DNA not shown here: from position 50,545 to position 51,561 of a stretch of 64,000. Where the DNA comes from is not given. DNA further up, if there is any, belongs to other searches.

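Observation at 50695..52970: Head-to-head Elp3 and Trm9-like methyltransferase genes: a eukaryote/archaea-style (m)cm5U34 wobble-modification module in a bacterium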

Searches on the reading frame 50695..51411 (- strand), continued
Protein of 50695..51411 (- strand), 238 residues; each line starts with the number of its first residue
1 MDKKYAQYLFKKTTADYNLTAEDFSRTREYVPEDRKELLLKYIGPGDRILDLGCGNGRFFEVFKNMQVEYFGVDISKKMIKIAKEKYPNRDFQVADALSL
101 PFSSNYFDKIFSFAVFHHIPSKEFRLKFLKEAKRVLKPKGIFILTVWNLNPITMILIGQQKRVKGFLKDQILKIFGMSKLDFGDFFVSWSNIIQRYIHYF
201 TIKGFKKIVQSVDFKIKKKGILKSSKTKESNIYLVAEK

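Call 13: search_solved_structures(query=A1, max_evalue=0.000001, show_alignments=5)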
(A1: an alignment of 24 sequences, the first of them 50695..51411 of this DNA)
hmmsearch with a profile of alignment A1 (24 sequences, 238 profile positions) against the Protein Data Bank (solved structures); distinct sequences matched with E-value up to 0.000001: 76 (the best 60 are shown).
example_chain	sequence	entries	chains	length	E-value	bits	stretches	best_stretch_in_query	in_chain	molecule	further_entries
1ve3_A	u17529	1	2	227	1.7e-23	86.5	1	29-175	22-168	hypothetical protein PH0226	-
5cm2_Z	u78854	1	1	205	7.9e-22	81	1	26-219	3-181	TRNA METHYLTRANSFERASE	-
2avn_A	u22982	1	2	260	3.9e-19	72.2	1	17-172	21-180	ubiquinone/menaquinone biosynthesis methyltransferase-related protein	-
6uak_A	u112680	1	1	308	5.2e-19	71.7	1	26-143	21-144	SAM dependent methyltransferase LahSB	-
5wp4_A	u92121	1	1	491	4.6e-18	68.6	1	36-144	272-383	Phosphoethanolamine N-methyltransferase 1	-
5wp5_A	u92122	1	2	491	9.9e-18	67.6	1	36-145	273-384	Phosphomethylethanolamine N-methyltransferase 2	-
3bus_A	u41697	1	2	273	1.2e-17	67.3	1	42-145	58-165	Methyltransferase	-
4iv8_A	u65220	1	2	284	3e-17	66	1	17-213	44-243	Phosphoethanolamine N-methyltransferase,putative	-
6uv6_A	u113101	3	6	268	3.3e-17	65.8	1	43-145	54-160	D-glucose O-methyltransferase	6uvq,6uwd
3sm3_A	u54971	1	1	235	8.8e-17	64.5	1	37-146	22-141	SAM-dependent methyltransferases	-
3l8d_A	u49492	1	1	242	3.1e-16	62.7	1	14-146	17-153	Methyltransferase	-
8zc8_A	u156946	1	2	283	8.3e-15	58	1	43-145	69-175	MitM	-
21zq_A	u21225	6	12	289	8.7e-15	57.9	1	43-145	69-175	MitM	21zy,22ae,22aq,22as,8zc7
3ccf_A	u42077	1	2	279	1.4e-14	57.2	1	24-142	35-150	Cyclopropane-fatty-acyl-phospholipid synthase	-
1p91_A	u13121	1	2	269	1.6e-14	57.1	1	28-143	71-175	Ribosomal RNA large subunit methyltransferase A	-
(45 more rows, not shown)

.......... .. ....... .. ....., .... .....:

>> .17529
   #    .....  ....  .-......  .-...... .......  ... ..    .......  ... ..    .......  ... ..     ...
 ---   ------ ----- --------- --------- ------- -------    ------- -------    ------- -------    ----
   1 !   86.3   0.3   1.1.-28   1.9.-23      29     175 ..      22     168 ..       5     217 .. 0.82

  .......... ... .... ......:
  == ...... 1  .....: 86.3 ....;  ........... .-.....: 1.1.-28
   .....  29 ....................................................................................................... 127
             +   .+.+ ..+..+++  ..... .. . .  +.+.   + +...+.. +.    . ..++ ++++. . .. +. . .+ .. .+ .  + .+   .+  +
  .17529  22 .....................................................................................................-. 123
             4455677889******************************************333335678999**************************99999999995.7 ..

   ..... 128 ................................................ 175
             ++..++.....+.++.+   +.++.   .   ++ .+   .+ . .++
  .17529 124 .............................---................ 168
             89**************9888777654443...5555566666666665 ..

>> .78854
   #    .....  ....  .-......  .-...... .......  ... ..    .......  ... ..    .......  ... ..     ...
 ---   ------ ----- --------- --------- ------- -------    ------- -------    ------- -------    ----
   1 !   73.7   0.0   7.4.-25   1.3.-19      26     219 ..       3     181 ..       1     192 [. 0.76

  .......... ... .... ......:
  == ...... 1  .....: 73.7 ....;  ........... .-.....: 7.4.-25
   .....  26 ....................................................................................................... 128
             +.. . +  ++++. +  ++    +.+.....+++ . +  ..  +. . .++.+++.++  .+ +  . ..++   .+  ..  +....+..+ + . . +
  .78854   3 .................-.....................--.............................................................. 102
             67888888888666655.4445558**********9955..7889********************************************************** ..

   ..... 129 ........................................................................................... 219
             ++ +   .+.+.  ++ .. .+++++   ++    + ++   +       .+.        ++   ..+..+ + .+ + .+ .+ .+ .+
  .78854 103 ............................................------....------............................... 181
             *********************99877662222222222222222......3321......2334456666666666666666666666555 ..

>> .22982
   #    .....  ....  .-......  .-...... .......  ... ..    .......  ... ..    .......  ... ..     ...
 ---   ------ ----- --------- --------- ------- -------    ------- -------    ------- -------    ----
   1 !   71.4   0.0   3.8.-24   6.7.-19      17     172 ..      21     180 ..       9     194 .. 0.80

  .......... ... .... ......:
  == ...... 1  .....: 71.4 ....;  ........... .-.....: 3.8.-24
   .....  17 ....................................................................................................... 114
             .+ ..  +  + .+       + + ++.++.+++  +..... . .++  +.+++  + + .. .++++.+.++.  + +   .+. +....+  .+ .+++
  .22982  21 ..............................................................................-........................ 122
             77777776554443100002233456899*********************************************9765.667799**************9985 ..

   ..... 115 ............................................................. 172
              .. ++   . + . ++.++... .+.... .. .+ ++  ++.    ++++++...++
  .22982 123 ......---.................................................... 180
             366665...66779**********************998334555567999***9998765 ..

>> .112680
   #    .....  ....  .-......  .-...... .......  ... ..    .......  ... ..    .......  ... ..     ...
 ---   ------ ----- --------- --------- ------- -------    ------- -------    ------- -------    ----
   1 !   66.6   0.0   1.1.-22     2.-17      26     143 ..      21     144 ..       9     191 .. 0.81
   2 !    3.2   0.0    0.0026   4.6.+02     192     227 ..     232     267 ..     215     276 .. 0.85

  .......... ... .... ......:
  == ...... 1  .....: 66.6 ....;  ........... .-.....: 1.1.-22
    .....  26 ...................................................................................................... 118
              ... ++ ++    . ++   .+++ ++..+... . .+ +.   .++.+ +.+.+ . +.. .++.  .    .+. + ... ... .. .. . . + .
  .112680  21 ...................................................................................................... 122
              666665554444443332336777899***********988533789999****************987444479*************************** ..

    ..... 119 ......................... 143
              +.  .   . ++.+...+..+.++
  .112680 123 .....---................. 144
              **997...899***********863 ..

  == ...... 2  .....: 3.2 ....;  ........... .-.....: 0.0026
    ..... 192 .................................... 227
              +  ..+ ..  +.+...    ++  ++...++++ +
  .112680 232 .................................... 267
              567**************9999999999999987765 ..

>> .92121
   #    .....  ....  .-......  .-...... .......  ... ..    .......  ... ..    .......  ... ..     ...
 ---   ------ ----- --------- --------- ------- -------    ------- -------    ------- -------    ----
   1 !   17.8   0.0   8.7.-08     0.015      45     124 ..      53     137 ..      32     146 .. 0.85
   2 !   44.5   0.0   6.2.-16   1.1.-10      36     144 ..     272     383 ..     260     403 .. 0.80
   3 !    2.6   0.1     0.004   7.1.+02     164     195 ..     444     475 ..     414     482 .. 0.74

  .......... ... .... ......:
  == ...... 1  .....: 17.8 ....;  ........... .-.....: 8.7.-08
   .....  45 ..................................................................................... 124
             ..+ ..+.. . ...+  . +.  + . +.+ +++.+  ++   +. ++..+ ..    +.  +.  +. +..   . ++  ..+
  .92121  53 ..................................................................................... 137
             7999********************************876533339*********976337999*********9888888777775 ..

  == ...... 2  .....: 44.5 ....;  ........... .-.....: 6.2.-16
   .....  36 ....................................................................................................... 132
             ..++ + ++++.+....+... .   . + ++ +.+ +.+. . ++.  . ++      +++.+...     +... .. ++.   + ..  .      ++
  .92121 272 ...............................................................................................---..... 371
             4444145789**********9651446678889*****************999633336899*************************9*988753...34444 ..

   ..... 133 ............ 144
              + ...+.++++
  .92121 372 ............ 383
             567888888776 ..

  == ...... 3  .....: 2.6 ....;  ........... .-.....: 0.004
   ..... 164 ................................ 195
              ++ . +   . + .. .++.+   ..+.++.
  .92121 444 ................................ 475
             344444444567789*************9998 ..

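Call 26: predict_structure(alignment_id=A1)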
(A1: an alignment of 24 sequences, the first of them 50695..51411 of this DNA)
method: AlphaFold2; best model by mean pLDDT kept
length: 238 residues; sequences in the alignment: 24
mean_pLDDT: 94.5   pTM: 0.91
mean pLDDT of the five models: 94.5, 93.9, 93.6, 93.3, 92.6
residues with pLDDT >= 90: 217; 70-90: 21; 50-70: 0; < 50: 0
segments of 3 or more residues with pLDDT < 50: none
pLDDT, mean of each block of 10 residues (from residue 1): 95 93 89 94 97 94 94 97 95 96 98 96 97 98 96 91 93 94 91 91 97 98 86 98
secondary structure, 60 per line:
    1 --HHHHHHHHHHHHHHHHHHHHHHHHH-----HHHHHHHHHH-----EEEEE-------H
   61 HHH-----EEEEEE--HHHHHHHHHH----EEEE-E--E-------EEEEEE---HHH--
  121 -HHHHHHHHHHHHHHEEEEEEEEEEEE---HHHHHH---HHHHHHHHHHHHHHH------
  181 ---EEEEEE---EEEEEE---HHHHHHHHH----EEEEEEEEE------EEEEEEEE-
elements in order: H3-27 H33-42 E48-52 H60-63 E69-74 H77-86 E91-94 E107-112 H122-135 E136-147 H151-156 H160-174 E184-189 E193-198 H202-210 E215-223 E230-237

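Call 29: fold_search(model_id=the predicted structure, library=pdb)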
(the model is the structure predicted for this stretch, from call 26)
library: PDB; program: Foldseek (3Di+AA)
matches with E <= 10: 1988; with E <= 0.001: 1468
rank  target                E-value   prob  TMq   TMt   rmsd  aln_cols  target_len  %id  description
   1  3sm3                  4.8e-16  1.00  0.70  0.78   3.1       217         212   24  Crystal Structure of SAM-dependent methyltransferases Q8PUK2_METMA from Methanosarcina mazei. Northeast Structural Genom (released 2011-07-20)
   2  5cm2_Z                6.7e-16  1.00  0.65  0.83   3.4       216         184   24  Structure of Y. lipolytica Trm9-Trm112 complex, a methyltransferase modifying U34 in the anticodon loop of some tRNAs (released 2015-10-21)
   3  6uv6_C                3.3e-15  1.00  0.58  0.53   7.0       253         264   17  AtmM with bound rebeccamycin analogue (released 2020-11-25)
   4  6uv6_A                3.8e-15  1.00  0.65  0.59   5.9       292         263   17  AtmM with bound rebeccamycin analogue (released 2020-11-25)
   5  6uvq_A                6.0e-15  1.00  0.59  0.55   7.1       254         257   17  Crystal structure of Apo AtmM (released 2020-11-25)
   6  3l8d                  9.4e-15  1.00  0.59  0.68   4.1       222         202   21  Crystal structure of methyltransferase from Bacillus Thuringiensis (released 2010-01-12)
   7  1ve3_A                1.5e-14  1.00  0.63  0.71   5.2       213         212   23  Crystal structure of PH0226 protein from Pyrococcus horikoshii OT3 (released 2005-05-24)
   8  3bus_B                1.7e-14  1.00  0.60  0.59   6.4       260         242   17  Crystal Structure of RebM (released 2008-03-25)
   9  3ccf_A                3.9e-14  1.00  0.61  0.61   7.0       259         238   18  Crystal structure of putative methyltransferase (YP_321342.1) from Anabaena variabilis ATCC 29413 at 1.90 A resolution (released 2008-03-11)
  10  2avn_A                5.3e-14  1.00  0.68  0.65   3.9       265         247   22  CRYSTAL STRUCTURE OF A UBIQUINONE/MENAQUINONE BIOSYNTHESIS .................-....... PROTEIN (TM1389) FROM THERMOTOGA  (released 2005-10-18)
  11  6f5z_A                7.9e-14  1.00  0.65  0.68   3.7       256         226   15  Complex between the Haloferax volcanii Trm112 methyltransferase activator and the Hvo_0019 putative methyltransferase (released 2018-07-11)
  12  5wp5_B                7.9e-14  1.00  0.50  0.28  15.0       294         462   18  Arabidopsis thaliana phosphoethanolamine N-methyltransferase 2 (AtPMT2) in complex with SAH (released 2017-11-15)
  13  4pne_A                1.0e-13  1.00  0.60  0.53   4.2       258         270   17  Crystal Structure of the [4+2]-Cyclase SpnF (released 2015-02-18)
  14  8zc7_A                1.2e-13  1.00  0.47  0.43  13.6       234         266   23  Crystallographic analysis of MitM, which catalyzes the post-mitosane modification in mitomycin biosynthesis (released 2024-11-27)
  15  1xxl_A                1.2e-13  1.00  0.55  0.55   7.6       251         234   18  The crystal structure of YcgJ protein from Bacillus subitilis at 2.1 A resolution (released 2004-11-23)
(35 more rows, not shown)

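Call 48: search_protein_representatives(alignment_id=A1)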
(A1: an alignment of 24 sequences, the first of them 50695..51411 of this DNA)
Query: 24 sequences, 238 profile positions. Proteins with E-value up to 0.001 (for the whole library): 273729; up to 1e-10: 46132; up to 1e-30: 942. The best 150 are listed.
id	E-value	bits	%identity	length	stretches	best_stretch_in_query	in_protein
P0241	6.3e-113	392.3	-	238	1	1-238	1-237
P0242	6.8e-93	326.8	-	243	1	1-238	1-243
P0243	5.7e-91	320.4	-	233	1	1-238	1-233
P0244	6.7e-91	320.2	-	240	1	1-238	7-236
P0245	1.7e-90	318.9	-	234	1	1-238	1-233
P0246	9.4e-87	306.6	-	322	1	1-238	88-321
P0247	9.9e-86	303.3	-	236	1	1-237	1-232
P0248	2.9e-83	295.2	-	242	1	1-238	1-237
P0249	1.3e-82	293.0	-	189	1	39-238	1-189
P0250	1.0e-81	290.1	-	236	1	1-238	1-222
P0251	6.8e-79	280.9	-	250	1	1-238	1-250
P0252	7.4e-78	277.5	-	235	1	1-238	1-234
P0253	2.2e-76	272.7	-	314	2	1-177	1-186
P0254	2.4e-76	272.6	-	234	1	1-238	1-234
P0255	5.4e-76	271.4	-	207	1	1-189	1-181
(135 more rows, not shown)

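Call 60: list_cluster_members(proteins=[window:50695-51411:-, window:51414-52970:+])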
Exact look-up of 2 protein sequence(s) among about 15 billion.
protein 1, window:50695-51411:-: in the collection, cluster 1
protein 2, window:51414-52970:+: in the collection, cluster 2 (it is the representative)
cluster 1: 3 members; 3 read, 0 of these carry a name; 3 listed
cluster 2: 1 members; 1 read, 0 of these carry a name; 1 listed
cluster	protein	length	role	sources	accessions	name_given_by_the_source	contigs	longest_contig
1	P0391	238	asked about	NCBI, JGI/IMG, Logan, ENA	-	-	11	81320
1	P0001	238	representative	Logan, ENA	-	-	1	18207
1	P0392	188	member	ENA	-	-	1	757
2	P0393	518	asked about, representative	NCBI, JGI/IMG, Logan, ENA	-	-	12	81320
